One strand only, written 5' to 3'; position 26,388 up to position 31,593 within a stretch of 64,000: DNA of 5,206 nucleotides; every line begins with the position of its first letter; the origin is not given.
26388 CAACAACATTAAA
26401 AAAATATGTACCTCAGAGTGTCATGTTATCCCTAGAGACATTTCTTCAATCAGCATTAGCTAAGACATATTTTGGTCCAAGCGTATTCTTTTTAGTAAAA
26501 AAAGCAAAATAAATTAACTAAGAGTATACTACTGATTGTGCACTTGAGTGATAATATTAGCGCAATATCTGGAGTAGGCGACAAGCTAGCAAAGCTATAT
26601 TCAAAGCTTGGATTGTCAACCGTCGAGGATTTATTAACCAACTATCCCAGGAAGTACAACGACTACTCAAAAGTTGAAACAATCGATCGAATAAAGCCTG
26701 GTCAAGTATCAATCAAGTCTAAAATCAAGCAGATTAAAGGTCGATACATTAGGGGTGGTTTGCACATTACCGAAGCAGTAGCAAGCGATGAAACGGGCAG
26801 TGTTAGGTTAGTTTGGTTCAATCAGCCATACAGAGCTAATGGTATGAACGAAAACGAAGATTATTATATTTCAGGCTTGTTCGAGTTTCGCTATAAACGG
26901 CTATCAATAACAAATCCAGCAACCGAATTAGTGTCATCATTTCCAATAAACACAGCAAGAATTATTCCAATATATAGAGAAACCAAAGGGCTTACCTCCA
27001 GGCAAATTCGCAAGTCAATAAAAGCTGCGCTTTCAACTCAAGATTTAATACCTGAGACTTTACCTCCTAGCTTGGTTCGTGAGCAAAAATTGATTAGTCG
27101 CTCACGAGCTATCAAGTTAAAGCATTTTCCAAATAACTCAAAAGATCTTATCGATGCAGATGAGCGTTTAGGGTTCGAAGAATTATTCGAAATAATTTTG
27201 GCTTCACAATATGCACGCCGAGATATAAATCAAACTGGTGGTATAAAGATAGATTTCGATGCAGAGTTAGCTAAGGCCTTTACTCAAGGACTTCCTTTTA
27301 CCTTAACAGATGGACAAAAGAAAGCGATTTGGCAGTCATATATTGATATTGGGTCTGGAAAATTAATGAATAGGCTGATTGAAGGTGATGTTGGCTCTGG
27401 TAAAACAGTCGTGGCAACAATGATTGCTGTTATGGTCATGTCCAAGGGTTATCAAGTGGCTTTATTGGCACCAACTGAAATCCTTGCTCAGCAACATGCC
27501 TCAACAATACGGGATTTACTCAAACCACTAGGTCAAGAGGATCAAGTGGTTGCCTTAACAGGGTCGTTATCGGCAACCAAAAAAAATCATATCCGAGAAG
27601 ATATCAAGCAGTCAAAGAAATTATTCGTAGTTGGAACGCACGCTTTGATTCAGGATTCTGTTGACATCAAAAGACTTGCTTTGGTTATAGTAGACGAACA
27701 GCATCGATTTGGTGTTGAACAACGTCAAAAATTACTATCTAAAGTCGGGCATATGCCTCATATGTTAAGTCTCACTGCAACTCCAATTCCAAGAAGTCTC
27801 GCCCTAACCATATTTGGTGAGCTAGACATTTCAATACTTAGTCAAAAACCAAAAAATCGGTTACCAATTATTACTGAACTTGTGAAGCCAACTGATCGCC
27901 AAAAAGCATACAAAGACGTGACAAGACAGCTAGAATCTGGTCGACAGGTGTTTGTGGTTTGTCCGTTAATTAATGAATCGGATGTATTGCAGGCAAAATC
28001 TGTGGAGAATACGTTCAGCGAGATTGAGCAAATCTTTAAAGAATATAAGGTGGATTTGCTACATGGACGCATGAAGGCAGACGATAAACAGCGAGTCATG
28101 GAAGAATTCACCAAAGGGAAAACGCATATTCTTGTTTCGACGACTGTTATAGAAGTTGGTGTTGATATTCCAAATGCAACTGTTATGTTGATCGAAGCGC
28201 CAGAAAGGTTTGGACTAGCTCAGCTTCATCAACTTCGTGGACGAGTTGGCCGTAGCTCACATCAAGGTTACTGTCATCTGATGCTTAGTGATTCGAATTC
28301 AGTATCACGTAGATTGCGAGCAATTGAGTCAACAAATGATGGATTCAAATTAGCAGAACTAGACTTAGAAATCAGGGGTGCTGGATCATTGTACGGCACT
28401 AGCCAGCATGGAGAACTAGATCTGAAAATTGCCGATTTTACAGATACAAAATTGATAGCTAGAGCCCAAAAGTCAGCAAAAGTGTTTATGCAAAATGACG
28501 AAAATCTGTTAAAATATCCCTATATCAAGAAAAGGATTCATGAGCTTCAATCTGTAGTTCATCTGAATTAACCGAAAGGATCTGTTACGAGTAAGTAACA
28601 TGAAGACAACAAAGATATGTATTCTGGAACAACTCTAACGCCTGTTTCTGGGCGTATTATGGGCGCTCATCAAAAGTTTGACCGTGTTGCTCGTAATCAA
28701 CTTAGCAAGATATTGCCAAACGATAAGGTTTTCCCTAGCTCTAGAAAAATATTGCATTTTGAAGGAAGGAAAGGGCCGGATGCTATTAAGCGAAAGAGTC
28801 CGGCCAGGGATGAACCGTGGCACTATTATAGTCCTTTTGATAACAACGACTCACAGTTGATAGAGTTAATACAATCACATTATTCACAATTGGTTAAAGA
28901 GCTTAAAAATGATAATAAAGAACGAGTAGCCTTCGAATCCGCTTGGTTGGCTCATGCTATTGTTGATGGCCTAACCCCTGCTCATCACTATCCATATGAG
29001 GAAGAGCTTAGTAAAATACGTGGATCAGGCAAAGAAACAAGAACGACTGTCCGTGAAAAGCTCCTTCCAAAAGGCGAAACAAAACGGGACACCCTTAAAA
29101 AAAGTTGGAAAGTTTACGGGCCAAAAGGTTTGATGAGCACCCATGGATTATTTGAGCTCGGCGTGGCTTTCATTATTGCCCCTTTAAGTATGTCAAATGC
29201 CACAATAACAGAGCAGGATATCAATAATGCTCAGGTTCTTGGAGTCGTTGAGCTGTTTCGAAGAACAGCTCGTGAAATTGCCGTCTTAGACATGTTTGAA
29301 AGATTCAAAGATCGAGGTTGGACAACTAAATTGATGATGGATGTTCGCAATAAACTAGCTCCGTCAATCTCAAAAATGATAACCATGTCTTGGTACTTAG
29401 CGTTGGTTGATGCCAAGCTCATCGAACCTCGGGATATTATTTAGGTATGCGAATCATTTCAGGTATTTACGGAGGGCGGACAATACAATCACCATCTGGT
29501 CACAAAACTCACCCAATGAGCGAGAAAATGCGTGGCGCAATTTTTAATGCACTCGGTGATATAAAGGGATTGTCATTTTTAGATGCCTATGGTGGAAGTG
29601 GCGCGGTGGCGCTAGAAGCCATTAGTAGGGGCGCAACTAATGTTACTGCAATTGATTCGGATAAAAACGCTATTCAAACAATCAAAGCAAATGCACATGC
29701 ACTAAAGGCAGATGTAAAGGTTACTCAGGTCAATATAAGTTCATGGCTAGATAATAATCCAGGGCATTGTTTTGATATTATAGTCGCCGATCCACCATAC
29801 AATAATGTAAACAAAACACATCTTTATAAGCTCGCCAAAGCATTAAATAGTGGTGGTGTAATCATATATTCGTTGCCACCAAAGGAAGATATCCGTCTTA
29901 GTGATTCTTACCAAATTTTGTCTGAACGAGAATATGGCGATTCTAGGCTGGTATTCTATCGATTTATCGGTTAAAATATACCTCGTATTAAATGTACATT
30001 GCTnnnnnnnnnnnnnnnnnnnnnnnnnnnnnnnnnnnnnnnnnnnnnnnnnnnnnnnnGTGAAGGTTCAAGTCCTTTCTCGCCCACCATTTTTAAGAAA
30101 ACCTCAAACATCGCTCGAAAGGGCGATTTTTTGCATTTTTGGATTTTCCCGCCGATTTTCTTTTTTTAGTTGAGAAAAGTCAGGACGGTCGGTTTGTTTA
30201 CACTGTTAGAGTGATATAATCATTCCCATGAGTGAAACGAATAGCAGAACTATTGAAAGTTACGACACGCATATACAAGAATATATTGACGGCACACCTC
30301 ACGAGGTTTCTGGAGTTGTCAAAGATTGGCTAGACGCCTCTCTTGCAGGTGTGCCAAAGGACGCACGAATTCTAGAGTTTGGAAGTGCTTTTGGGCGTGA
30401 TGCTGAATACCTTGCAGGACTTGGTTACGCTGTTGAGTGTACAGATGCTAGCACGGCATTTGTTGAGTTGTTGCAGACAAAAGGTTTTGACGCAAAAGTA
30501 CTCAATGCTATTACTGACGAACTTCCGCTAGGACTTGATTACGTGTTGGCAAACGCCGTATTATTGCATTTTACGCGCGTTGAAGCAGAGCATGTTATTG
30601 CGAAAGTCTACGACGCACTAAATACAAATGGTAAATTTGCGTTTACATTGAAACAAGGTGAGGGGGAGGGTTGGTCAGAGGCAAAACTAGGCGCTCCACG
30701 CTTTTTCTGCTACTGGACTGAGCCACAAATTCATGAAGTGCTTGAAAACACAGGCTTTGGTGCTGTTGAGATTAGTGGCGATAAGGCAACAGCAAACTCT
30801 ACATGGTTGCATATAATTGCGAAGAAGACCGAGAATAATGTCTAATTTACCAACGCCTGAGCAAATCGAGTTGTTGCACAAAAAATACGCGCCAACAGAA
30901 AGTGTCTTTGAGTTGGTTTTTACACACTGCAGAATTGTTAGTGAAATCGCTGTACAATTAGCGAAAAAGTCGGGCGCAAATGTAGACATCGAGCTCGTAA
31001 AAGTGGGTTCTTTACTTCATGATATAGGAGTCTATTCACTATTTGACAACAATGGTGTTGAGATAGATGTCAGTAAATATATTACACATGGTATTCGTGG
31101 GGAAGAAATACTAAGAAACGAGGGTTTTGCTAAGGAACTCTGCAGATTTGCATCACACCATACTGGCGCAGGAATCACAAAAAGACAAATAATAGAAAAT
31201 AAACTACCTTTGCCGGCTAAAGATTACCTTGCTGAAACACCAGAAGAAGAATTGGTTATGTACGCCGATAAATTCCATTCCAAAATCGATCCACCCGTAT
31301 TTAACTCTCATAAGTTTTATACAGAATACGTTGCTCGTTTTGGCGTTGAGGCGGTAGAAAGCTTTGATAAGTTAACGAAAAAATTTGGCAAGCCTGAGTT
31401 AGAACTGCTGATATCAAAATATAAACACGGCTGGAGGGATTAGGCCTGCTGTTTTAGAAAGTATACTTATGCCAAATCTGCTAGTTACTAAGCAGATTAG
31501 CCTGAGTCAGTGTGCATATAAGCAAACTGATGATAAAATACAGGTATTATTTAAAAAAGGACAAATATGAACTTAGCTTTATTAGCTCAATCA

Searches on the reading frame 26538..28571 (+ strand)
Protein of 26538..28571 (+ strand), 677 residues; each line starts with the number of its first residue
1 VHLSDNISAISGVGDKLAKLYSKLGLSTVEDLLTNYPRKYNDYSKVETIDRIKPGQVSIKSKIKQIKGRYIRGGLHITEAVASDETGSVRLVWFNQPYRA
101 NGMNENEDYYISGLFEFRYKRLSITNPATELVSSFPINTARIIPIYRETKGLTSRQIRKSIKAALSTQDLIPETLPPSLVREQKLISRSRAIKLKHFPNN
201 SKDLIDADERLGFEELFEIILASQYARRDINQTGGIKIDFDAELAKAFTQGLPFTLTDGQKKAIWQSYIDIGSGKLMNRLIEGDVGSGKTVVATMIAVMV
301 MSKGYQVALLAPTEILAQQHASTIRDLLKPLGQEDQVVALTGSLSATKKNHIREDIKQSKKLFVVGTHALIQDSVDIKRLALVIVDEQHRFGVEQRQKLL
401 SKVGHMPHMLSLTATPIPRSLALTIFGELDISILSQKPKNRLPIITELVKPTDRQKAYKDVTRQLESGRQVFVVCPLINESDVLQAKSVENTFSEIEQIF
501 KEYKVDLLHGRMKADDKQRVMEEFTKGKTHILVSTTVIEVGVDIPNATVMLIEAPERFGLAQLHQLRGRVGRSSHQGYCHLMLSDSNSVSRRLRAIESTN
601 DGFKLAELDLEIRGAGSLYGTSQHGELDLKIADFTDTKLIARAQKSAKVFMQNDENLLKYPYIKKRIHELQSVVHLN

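Call 10: search_protein_families(library=pfam, proteins=[window:26538-28571:+], max_evalue=0.00001)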
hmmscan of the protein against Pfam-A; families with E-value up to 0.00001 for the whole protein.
window:26538-28571:+ (677 aa): 8 families
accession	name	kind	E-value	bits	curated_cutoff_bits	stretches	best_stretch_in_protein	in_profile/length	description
PF17191.10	RecG_wedge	-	7e-28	97.7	23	1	7-166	2-160/162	RecG wedge domain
PF00271.37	Helicase_C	-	6.5e-25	88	23.5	1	464-573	11-109/110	Helicase conserved C-terminal domain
PF00270.35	DEAD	-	5.2e-23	82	26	1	260-420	4-163/167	DEAD/DEAH box helicase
PF04851.21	ResIII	-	3.2e-13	50.3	22.5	1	258-416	6-162/164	Type III restriction enzyme, res subunit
PF19833.4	RecG_dom3_C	-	4.7e-11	43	26.8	1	599-671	1-77/87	ATP-dependent DNA helicase RecG, domain 3, C-terminal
PF13604.12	AAA_30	-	1.7e-07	31.6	27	1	256-403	2-112/191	AAA domain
PF22590.2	Cas3-like_C_2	-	2.1e-07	31.6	27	1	488-574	14-105/106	CRISPR-associated nuclease/helicase Cas3, C-terminal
PF18766.7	SWI2_SNF2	-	7.9e-06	26.1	26.7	0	286-421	28-160/221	SWI2/SNF2 ATPase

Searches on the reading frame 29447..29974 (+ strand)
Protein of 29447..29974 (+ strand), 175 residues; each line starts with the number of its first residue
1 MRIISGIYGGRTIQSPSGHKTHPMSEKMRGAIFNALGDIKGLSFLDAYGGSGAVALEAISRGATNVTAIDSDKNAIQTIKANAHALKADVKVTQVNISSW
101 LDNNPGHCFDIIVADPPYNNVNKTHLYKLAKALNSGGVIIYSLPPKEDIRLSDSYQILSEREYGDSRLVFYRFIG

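Call 10: search_protein_families(library=pfam, proteins=[window:29447-29974:+], max_evalue=0.00001)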
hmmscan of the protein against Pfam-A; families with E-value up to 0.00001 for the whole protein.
window:29447-29974:+ (175 aa): 6 families
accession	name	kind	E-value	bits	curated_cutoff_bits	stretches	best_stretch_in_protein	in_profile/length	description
PF03602.21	Cons_hypoth95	-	1.7e-39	135.8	24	1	1-171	1-181/182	Conserved hypothetical protein 95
PF05175.20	MTS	-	2.1e-07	31.2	23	1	43-126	34-116/170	Methyltransferase small domain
PF13649.12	Methyltransf_25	-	6.5e-07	30.4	27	1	45-137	2-97/97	Methyltransferase domain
PF13847.12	Methyltransf_31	-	1.1e-06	28.8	27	1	40-144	3-112/145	Methyltransferase domain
PF06325.19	PrmA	-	2.3e-06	27.7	22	1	42-142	163-259/296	Ribosomal protein L11 methyltransferase (PrmA)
PF01170.24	UPF0020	-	5.5e-06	26.7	22.3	0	23-120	11-133/197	RMKL-like, methyltransferase domain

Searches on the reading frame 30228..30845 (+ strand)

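Call 10: search_protein_families(library=pfam, proteins=[window:30228-30845:+], max_evalue=0.00001)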
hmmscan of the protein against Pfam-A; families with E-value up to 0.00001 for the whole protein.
window:30228-30845:+ (205 aa): 4 families
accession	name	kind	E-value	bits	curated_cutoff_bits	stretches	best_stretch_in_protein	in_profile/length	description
PF13489.12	Methyltransf_23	-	7.1e-07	29.5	27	1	30-180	8-162/164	Methyltransferase domain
PF08242.18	Methyltransf_12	-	9.5e-07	29.9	30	1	49-137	1-98/98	Methyltransferase domain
PF08241.18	Methyltransf_11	-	3.6e-06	28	21.2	1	49-139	1-95/95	Methyltransferase domain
PF13649.12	Methyltransf_25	-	5.4e-06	27.5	27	1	48-135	1-97/97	Methyltransferase domain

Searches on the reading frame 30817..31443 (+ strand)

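Call 10: search_protein_families(library=pfam, proteins=[window:30817-31443:+], max_evalue=0.00001)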
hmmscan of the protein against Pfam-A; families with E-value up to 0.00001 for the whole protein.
window:30817-31443:+ (208 aa): 1 family
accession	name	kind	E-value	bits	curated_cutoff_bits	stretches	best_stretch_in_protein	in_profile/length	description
PF01966.28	HD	-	1.7e-15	57.7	22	1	34-154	1-114/116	HD domain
